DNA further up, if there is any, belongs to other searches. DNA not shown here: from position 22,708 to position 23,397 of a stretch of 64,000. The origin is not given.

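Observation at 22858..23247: Small protein combining an RnfB-N-terminal-like Fe–S domain with an arginine/glycine-repeat tail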

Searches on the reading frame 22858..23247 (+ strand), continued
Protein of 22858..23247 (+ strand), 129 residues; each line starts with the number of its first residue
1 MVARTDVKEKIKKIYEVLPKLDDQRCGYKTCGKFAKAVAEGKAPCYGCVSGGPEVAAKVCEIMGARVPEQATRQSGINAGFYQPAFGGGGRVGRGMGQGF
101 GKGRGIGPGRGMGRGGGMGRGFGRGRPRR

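Call 12: find_encoding_contigs(protein=P0058, flank=6000, max_places=3)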
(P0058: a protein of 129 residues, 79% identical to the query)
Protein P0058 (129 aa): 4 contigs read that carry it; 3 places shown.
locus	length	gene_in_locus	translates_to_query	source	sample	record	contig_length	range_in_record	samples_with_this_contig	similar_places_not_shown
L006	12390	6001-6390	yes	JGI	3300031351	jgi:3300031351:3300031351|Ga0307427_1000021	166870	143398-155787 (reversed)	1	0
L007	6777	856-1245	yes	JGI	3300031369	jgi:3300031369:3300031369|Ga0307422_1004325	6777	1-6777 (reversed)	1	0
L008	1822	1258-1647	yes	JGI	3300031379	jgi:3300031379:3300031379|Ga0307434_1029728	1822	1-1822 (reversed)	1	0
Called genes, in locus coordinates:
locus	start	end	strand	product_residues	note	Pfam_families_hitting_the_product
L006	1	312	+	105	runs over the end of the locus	PF00085:Thioredoxin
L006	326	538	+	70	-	-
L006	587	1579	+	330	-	PF00890:FAD_binding_2 (weak), PF01266:DAO (faint), PF01494:FAD_binding_3 (faint), PF01946:Thi4 (faint), PF07992:Pyr_redox_2, PF12831:FAD_oxidored (weak), PF13738:Pyr_redox_3, PF00070:Pyr_redox, +2 more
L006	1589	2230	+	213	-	PF01135:PCMT (weak), PF01209:Ubie_methyltran, PF01269:Fibrillarin (faint), PF13489:Methyltransf_23, PF13847:Methyltransf_31, PF08241:Methyltransf_11, PF08242:Methyltransf_12, PF13649:Methyltransf_25, +1 more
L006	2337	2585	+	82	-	PF00462:Glutaredoxin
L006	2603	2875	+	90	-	PF00166:Cpn10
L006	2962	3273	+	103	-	PF01883:FeS_assembly_P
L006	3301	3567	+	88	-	PF00037:Fer4 (weak), PF12797:Fer4_2 (faint), PF13237:Fer4_10 (weak), PF12838:Fer4_7 (weak), PF13187:Fer4_9 (weak)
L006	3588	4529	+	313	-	PF00890:FAD_binding_2 (faint), PF01134:GIDA (faint), PF01266:DAO (faint), PF01494:FAD_binding_3 (faint), PF07992:Pyr_redox_2, PF12831:FAD_oxidored (weak), PF13738:Pyr_redox_3, PF00070:Pyr_redox, +3 more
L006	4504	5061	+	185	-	PF01135:PCMT (weak), PF01209:Ubie_methyltran, PF01269:Fibrillarin (weak), PF13489:Methyltransf_23, PF13847:Methyltransf_31, PF08241:Methyltransf_11, PF08242:Methyltransf_12, PF13649:Methyltransf_25, +3 more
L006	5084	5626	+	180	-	PF00085:Thioredoxin, PF26551:DUF8180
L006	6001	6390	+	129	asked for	PF04060:FeS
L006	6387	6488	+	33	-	-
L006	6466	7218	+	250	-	PF01656:CbiA, PF10609:ParA (weak), PF13614:AAA_31 (faint)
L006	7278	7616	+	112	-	PF01022:HTH_5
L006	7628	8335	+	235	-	PF05575:V_cholerae_RfbT (weak), PF05050:Methyltransf_21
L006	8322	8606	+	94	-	PF09723:Zn_ribbon_8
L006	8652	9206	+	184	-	PF07920:DUF1684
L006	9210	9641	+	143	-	PF02579:Nitro_FeMo-Co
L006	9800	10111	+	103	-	-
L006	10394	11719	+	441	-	PF01266:DAO (faint), PF03486:HI0933_like (faint), PF07992:Pyr_redox_2, PF13738:Pyr_redox_3, PF00070:Pyr_redox, PF02852:Pyr_redox_dim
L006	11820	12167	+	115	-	PF04060:FeS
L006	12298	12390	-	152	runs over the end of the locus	PF01592:NifU_N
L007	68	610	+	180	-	PF00085:Thioredoxin, PF13098:Thioredoxin_2 (weak), PF26551:DUF8180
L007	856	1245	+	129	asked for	PF04060:FeS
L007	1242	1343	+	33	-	-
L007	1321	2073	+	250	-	PF01656:CbiA, PF10609:ParA (weak), PF13614:AAA_31 (faint)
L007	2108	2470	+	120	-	PF01022:HTH_5 (weak)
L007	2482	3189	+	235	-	PF02475:TRM5-TYW2_MTfase (weak), PF01135:PCMT (weak), PF05050:Methyltransf_21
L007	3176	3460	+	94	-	PF09723:Zn_ribbon_8, PF23451:Zn_ribbon_PaaD (faint)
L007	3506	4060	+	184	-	PF07920:DUF1684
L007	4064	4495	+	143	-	PF02579:Nitro_FeMo-Co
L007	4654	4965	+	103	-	-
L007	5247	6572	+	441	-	PF01266:DAO (faint), PF03486:HI0933_like (faint), PF07992:Pyr_redox_2, PF13450:NAD_binding_8 (faint), PF13454:NAD_binding_9 (faint), PF13738:Pyr_redox_3, PF00070:Pyr_redox, PF02852:Pyr_redox_dim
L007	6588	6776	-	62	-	?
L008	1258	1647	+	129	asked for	PF04060:FeS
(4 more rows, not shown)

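Call 13: find_encoding_contigs(protein=P0112, flank=6000, max_places=3)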
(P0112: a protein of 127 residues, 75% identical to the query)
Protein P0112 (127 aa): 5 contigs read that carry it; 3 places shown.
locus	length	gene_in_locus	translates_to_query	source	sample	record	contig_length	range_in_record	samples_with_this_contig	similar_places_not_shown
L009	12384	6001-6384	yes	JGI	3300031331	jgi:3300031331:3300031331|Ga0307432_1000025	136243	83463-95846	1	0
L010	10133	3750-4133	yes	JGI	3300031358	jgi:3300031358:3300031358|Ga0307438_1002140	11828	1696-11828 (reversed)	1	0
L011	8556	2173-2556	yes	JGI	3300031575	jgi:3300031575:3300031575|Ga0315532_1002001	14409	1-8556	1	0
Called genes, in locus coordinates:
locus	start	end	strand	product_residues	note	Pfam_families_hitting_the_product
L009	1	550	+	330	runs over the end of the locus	PF00890:FAD_binding_2 (faint), PF01266:DAO (faint), PF01494:FAD_binding_3 (faint), PF03486:HI0933_like (faint), PF07992:Pyr_redox_2, PF12831:FAD_oxidored (faint), PF13738:Pyr_redox_3, PF00070:Pyr_redox, +1 more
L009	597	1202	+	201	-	PF01209:Ubie_methyltran, PF00891:Methyltransf_2 (weak), PF01135:PCMT (weak), PF13489:Methyltransf_23, PF13847:Methyltransf_31, PF08241:Methyltransf_11, PF08242:Methyltransf_12, PF13649:Methyltransf_25, +3 more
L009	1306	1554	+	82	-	PF00462:Glutaredoxin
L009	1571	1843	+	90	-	PF00166:Cpn10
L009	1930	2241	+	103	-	PF01883:FeS_assembly_P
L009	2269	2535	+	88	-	PF00037:Fer4 (weak), PF12797:Fer4_2 (faint), PF12838:Fer4_7 (weak)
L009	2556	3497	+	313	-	PF00890:FAD_binding_2 (weak), PF01266:DAO (faint), PF01494:FAD_binding_3 (faint), PF01946:Thi4 (faint), PF07992:Pyr_redox_2, PF12831:FAD_oxidored (weak), PF13738:Pyr_redox_3, PF00070:Pyr_redox, +1 more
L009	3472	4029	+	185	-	PF01135:PCMT, PF01209:Ubie_methyltran, PF01269:Fibrillarin (weak), PF13489:Methyltransf_23, PF13847:Methyltransf_31, PF08241:Methyltransf_11, PF08242:Methyltransf_12, PF13649:Methyltransf_25, +4 more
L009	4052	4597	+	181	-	PF00085:Thioredoxin, PF13098:Thioredoxin_2 (weak), PF26551:DUF8180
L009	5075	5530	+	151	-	PF01592:NifU_N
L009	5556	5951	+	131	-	PF02579:Nitro_FeMo-Co (weak)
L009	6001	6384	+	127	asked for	PF04060:FeS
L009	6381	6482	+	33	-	-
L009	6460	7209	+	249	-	PF01656:CbiA, PF02374:ArsA_ATPase (weak), PF10609:ParA (weak), PF13614:AAA_31 (weak)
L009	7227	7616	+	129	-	-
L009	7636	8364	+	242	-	PF04060:FeS, PF02572:CobA_CobO_BtuR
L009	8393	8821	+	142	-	PF06745:ATPase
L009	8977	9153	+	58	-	-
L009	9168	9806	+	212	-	PF23023:Anti-Pycsar_Apyc1, PF00753:Lactamase_B, PF12706:Lactamase_B_2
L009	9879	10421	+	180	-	PF04060:FeS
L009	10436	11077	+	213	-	PF12654:DUF3786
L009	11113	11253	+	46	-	-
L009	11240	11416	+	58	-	PF18930:DUF5679 (faint)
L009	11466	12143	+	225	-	PF05050:Methyltransf_21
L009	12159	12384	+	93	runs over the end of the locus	PF09723:Zn_ribbon_8, PF23451:Zn_ribbon_PaaD (faint)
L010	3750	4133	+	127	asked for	PF04060:FeS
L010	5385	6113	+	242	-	PF04060:FeS, PF02572:CobA_CobO_BtuR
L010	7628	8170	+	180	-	PF04060:FeS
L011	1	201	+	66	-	?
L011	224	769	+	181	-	PF00085:Thioredoxin, PF13098:Thioredoxin_2 (weak), PF26551:DUF8180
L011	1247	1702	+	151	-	PF01592:NifU_N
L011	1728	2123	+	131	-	PF02579:Nitro_FeMo-Co (weak)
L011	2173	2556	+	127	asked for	PF04060:FeS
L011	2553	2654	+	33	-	-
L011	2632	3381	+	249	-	PF01656:CbiA, PF02374:ArsA_ATPase (weak), PF10609:ParA (weak), PF13614:AAA_31 (weak)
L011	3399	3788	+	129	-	-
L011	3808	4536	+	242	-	PF04060:FeS, PF02572:CobA_CobO_BtuR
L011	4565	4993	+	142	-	PF06745:ATPase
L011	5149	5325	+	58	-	-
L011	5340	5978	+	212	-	PF23023:Anti-Pycsar_Apyc1, PF00753:Lactamase_B, PF12706:Lactamase_B_2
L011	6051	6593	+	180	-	PF04060:FeS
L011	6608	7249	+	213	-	PF12654:DUF3786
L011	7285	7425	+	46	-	-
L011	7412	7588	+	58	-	PF18930:DUF5679 (faint)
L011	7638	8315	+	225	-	PF05050:Methyltransf_21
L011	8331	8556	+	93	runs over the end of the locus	PF09723:Zn_ribbon_8, PF23451:Zn_ribbon_PaaD (faint)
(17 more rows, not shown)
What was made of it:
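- NifU_N, NifX-like, this gene, then a CbiA-family ATPase in L009-L011 (call 13).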

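Call 14: find_encoding_contigs(protein=P0039, flank=6000, max_places=3)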
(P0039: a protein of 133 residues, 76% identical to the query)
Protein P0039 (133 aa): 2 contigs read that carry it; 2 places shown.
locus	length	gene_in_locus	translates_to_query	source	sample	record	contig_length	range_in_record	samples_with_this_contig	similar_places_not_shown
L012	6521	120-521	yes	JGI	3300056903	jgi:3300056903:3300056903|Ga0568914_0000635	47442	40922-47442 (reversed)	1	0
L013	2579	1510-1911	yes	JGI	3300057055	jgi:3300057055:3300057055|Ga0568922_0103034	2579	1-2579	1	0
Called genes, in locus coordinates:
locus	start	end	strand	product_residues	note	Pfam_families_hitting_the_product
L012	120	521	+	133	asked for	PF04060:FeS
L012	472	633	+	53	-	-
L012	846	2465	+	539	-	PF03853:YjeF_N, PF01256:Carb_kinase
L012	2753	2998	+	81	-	PF02579:Nitro_FeMo-Co (weak)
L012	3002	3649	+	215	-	PF02254:TrkA_N (weak), PF27252:AF_1314_C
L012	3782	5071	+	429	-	PF00246:Peptidase_M14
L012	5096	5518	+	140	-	PF06052:3-HAO, PF05899:Cupin_3 (weak), PF07883:Cupin_2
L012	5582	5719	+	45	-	-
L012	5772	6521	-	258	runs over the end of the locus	PF02535:Zip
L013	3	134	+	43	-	?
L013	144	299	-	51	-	-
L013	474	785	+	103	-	PF01883:FeS_assembly_P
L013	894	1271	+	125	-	PF08859:DGC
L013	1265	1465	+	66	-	PF00085:Thioredoxin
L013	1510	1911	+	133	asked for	PF04060:FeS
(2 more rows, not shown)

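Call 18: find_related_loci(query=window:22858-23244:+, collection=genome_contigs, flank=8000)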
Query window:22858-23244:+ (129 aa) in genome_contigs; peptide patterns used: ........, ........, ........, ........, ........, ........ (x = any residue, [..] = any of these).
600 stretches matched a pattern (row limit reached: there are more); 15 encode a relative of the query (tblastn E <= 1e-3); 15 distinct loci.
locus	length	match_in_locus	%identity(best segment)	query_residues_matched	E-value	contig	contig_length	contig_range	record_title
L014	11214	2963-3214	79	1-84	1e-41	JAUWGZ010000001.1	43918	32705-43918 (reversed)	MAG: Dehalococcoidia bacterium isolate CSMAG_2255 CSMAG_2255_k141_546364_length_43918_cov_11.5605, whole genome shotgun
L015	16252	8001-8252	77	1-84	6e-41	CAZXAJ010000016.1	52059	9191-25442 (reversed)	MAG TPA_asm: uncultured Dehalococcoidales bacterium isolate binchicken_co334_347 genome assembly, contig: NODE_923_lengt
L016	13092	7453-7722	72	1-90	1e-40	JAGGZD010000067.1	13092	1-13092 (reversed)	MAG: Dehalococcoidia bacterium isolate AUK195 PB_MBMC_149_c_000000000006, whole genome shotgun sequence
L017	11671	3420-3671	74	1-84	4e-39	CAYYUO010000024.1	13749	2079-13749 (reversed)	MAG TPA_asm: uncultured Dehalococcoidales bacterium isolate binchicken_co34_425 genome assembly, contig: NODE_7513_lengt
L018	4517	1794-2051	69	1-86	3e-38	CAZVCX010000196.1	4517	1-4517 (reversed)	MAG TPA_asm: uncultured Dehalococcoidales bacterium isolate SRP067234_co1_316 genome assembly, contig: k99_358754, whole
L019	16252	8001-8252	67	1-85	7e-35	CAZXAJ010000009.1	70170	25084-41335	MAG TPA_asm: uncultured Dehalococcoidales bacterium isolate binchicken_co334_347 genome assembly, contig: NODE_541_lengt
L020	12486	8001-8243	68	4-84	9e-35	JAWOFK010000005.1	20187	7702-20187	MAG: Dehalococcoidia bacterium isolate BLK6-1.bin.245 k191_347748, whole genome shotgun sequence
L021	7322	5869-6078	83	15-84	8e-35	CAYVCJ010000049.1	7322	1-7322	MAG TPA_asm: uncultured Dehalococcoidales bacterium isolate binchicken_co262_64 genome assembly, contig: NODE_11720_leng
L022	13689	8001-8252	63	1-84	1e-32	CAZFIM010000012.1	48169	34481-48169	MAG TPA_asm: uncultured Dehalococcoidales bacterium isolate binchicken_co27_241 genome assembly, contig: NODE_1262_lengt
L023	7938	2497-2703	78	15-83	3e-32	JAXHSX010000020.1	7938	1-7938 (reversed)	MAG: Chloroflexota bacterium isolate MAG09_tar_biofilm MAG09_20, whole genome shotgun sequence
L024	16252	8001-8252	76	1-84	2e-40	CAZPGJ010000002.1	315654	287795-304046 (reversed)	MAG TPA_asm: uncultured Dehalococcoidales bacterium isolate binchicken_co294_83 genome assembly, contig: NODE_35_length_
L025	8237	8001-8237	66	15-97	8e-32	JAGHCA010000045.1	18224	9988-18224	MAG: Dehalococcoidia bacterium isolate AUK270 PB_MBMC_224_c_000000000038, whole genome shotgun sequence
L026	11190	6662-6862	78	15-81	6e-31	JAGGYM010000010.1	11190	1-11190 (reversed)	MAG: Dehalococcoidia bacterium isolate AUK178 PB_MBMC_132_c_000000000010, whole genome shotgun sequence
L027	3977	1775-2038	57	15-118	1e-23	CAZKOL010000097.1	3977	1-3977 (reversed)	MAG TPA_asm: uncultured Dehalococcoidales bacterium isolate SRP178699_co2_170 genome assembly, contig: NODE_30586_length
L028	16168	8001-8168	68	15-70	3e-23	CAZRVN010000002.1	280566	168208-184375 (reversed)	MAG TPA_asm: uncultured Actinomycetota bacterium isolate binchicken_co196_218 genome assembly, contig: NODE_3_length_280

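Call 21: search_protein_representatives(protein=window:22858-23244:+)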
Query: 129 residues. Proteins with E-value up to 0.001 (for the whole library): 262; up to 1e-10: 25; up to 1e-30: 5. The best 150 are listed.
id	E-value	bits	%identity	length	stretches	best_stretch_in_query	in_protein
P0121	1.4e-43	164.6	65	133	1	3-127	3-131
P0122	6.2e-35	136.6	58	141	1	4-112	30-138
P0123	1.1e-31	126.0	64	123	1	3-89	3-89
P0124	4.2e-31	124.1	65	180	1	5-109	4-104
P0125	5.3e-31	123.8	66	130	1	3-97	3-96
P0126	3.9e-27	111.3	75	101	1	2-68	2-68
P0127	3.4e-24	101.8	55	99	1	3-92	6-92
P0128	6.2e-21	91.2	67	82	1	39-120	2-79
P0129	5.8e-19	84.8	59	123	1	6-71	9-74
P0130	8.6e-19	84.3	46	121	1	2-126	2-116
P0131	9.6e-16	74.4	63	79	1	3-59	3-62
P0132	2.0e-15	73.4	47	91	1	18-101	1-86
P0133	1.0e-13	67.9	64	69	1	55-121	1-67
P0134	3.6e-13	66.1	37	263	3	13-63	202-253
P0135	3.9e-13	66.0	41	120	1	2-115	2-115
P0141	2.8e-11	59.9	52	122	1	7-70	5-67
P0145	9.0e-11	58.3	45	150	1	7-81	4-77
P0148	3.1e-10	56.5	46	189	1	7-97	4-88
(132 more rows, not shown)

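Call 29: search_protein_families(library=pfam, proteins=[P0124, P0125, P0148, P0141, P0145, P0130], max_evalue=1)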
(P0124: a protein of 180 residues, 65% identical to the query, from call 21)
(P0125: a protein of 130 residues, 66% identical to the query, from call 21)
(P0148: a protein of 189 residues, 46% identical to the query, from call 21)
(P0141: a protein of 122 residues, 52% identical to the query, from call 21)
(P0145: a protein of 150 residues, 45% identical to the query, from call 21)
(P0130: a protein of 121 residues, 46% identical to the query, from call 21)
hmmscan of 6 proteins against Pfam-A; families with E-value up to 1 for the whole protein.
P0124 (180 aa): 5 families
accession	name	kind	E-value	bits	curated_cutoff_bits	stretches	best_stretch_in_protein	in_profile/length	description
PF04060.18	FeS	-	1.2e-07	31.7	23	1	17-48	1-32/33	Putative Fe-S cluster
PF17253.7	DUF5320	-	7e-07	30.8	27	1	82-176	2-99/99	Family of unknown function (DUF5320)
PF12287.13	Caprin-1_C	-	0.006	17.2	25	1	55-132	213-287/323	Cytoplasmic activation/proliferation-associated protein-1 C term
PF18912.6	DZR_2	-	0.13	12.5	27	1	29-69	12-49/56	Double zinc ribbon domain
PF22417.1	Hmr1_E-cad-like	-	0.18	12.1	27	0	135-148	6-19/23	Cadherin-related hmr-1 E-cadherin-like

P0125 (130 aa): 3 families
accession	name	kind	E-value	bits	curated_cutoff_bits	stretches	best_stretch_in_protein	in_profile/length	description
PF04060.18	FeS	-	2.9e-06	27.3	23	1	18-48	1-31/33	Putative Fe-S cluster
PF20459.4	DUF6712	-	0.14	12.5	25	1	86-128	60-102/121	Family of unknown function (DUF6712)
PF18921.5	Cyanophycin_syn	-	0.16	12.4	27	1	5-41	15-51/115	Cyanophycin synthase-like N-terminal domain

P0148 (189 aa): 7 families
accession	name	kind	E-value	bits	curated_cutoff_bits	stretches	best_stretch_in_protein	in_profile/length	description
PF04060.18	FeS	-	2.6e-11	43.5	23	1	15-46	1-32/33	Putative Fe-S cluster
PF17253.7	DUF5320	-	0.00031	22.3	27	1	119-165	1-52/99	Family of unknown function (DUF5320)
PF13240.11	Zn_Ribbon_1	-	0.091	13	25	1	180-186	16-22/23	zinc-ribbon domain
PF13248.11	Zn_ribbon_3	-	0.25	11.3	27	1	177-186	2-11/26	zinc-ribbon domain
PF21037.2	CCDC138_cc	-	0.26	11.8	27.1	1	93-119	30-56/59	Coiled-coil-domain-containing protein 138, coiled-coil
PF14354.12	Lar_restr_allev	-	0.82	10.4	28.6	1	160-185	6-33/58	Restriction alleviation protein Lar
PF06677.18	Auto_anti-p27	-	0.98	10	24.1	0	179-189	17-27/40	Sjogren's syndrome/scleroderma autoantigen 1 (Autoantigen p27)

P0141 (122 aa): 3 families
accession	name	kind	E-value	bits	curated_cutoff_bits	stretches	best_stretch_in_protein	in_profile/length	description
PF04060.18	FeS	-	9.9e-10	38.4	23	1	16-47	1-32/33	Putative Fe-S cluster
PF17253.7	DUF5320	-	0.063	14.9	27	1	25-112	19-99/99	Family of unknown function (DUF5320)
PF04334.17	DUF478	-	0.16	12.5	25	1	94-109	19-34/68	Protein of unknown function (DUF478)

P0145 (150 aa): 3 families
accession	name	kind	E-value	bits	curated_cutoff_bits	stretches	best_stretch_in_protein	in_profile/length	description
PF04060.18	FeS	-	2.1e-10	40.6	23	1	15-46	1-32/33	Putative Fe-S cluster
PF08954.16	Trimer_CC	-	0.085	12.9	27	1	87-104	28-45/52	Trimerisation motif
PF23174.1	bHLH_ILI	-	0.19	12.6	27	1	87-109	40-62/75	ILI bHLH domain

P0130 (121 aa): 2 families
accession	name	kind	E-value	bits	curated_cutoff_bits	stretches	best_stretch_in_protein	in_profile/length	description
PF04060.18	FeS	-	7.6e-12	45.2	23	1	18-48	1-31/33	Putative Fe-S cluster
PF17703.6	C19orf84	-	0.12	12.5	40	1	74-117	86-130/200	piRNA-mediated silencing protein C19orf84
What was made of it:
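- P0124 scores 30.8 bits (call 29).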

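Call 30: search_protein_families(library=ncbifam, proteins=[P0124, P0148], max_evalue=0.01)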
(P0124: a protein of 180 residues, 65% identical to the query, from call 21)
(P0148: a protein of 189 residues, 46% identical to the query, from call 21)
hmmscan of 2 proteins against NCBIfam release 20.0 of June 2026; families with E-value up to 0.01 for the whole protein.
P0124 (180 aa): 11 families
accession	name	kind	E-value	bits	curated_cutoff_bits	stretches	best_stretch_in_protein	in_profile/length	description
NF041836.1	rnfB_Methano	equivalog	1.6e-10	40.9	445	1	10-70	40-100/265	Rnf electron transport complex subunit RnfB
NF005505.0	PRK07118.1-4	equivalog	2.3e-09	37.1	378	1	8-70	38-100/265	Fe-S cluster domain-containing protein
TIGR01944.1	rnfB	subfamily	2e-08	34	68.7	1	11-66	38-92/190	RnfABCDGE type electron transport complex subunit B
NF005503.0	PRK07118.1-2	equivalog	2.2e-07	30.4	252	1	8-71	33-97/292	RnfABCDGE type electron transport complex subunit B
NF003475.0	PRK05113.1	equivalog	2.7e-06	27.4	203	1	11-69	38-95/190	electron transport complex subunit RsxB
NF005415.0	PRK06991.1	equivalog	3.2e-06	27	281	1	11-66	9-64/284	electron transport complex subunit RsxB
NF005504.0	PRK07118.1-3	equivalog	7e-05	22.3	437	1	9-70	36-98/293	Fe-S cluster domain-containing protein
NF006446.0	PRK08764.1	equivalog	0.00011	22.2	220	1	10-63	9-62/139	Rnf electron transport complex subunit RnfB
NF005506.0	PRK07118.1-5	equivalog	0.00018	21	388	1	13-66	42-95/279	Fe-S cluster domain-containing protein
NF003195.0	PRK04165.1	equivalog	0.0011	18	306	1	12-49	7-44/450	acetyl-CoA decarbonylase/synthase complex subunit gamma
NF011063.0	PRK14494.1-2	equivalog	0.002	17.9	258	1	11-67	136-189/227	putative molybdopterin-guanine dinucleotide biosynthesis protein MobB/FeS domain-containing protein protein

P0148 (189 aa): 12 families
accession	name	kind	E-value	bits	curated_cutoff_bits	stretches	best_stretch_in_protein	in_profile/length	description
TIGR01944.1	rnfB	subfamily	1.3e-09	37.8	68.7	1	8-42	37-70/190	RnfABCDGE type electron transport complex subunit B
NF006446.0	PRK08764.1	equivalog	1.3e-08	34.8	220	1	5-51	6-52/139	Rnf electron transport complex subunit RnfB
NF041836.1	rnfB_Methano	equivalog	7.5e-08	32.1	445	1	7-47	39-79/265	Rnf electron transport complex subunit RnfB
NF005415.0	PRK06991.1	equivalog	8.3e-08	32.2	281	1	8-45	8-45/284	electron transport complex subunit RsxB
NF003475.0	PRK05113.1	equivalog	3e-07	30.5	203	1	8-39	37-68/190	electron transport complex subunit RsxB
NF011063.0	PRK14494.1-2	equivalog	8.2e-07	29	258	1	10-50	137-177/227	putative molybdopterin-guanine dinucleotide biosynthesis protein MobB/FeS domain-containing protein protein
NF005504.0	PRK07118.1-3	equivalog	1e-06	28.3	437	1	6-37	35-66/293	Fe-S cluster domain-containing protein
NF003195.0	PRK04165.1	equivalog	1.6e-06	27.3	306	1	10-46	7-43/450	acetyl-CoA decarbonylase/synthase complex subunit gamma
NF005505.0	PRK07118.1-4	equivalog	2.6e-06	27.1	378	1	7-46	39-78/265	Fe-S cluster domain-containing protein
NF005503.0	PRK07118.1-2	equivalog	4e-06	26.3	252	1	5-38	32-65/292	RnfABCDGE type electron transport complex subunit B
NF005506.0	PRK07118.1-5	equivalog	1e-05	25.1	388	1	8-55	39-83/279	Fe-S cluster domain-containing protein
NF011065.0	PRK14494.1-4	equivalog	0.0012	18.3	287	1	14-46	162-194/244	putative molybdopterin-guanine dinucleotide biosynthesis protein MobB/FeS domain-containing protein protein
